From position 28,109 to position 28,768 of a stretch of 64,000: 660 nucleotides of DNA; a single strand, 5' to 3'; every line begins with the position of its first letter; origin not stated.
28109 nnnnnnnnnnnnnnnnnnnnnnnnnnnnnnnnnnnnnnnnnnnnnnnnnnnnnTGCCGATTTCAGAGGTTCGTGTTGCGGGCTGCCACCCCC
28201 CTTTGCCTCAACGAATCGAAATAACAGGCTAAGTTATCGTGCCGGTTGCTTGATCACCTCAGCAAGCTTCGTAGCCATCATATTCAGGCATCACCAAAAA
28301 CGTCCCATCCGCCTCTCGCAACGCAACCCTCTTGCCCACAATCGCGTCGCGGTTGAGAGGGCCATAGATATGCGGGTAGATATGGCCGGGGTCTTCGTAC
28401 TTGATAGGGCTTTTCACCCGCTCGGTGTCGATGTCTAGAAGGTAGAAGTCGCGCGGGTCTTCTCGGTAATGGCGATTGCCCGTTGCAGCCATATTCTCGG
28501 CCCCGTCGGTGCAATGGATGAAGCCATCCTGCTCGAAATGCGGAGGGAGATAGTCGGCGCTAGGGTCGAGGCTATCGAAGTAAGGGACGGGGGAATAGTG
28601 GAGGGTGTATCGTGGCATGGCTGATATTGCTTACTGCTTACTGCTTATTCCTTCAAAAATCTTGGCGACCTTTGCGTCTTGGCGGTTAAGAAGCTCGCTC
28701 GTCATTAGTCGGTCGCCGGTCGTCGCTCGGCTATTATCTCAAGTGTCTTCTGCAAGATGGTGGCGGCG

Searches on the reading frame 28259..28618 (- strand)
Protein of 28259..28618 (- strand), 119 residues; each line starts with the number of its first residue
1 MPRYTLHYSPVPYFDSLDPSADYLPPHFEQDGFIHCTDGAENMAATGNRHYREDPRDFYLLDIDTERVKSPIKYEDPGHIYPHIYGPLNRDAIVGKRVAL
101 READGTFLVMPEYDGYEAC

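Call 60: search_protein_families(library=pfam, proteins=[window:28259-28618:-], max_evalue=0.00001)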
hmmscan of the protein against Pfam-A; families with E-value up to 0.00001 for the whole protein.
window:28259-28618:- (119 aa): 1 family
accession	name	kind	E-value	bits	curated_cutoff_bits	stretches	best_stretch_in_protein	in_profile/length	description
PF06108.18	DUF952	-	2.2e-18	66.3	23.7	1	20-94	13-88/90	Protein of unknown function (DUF952)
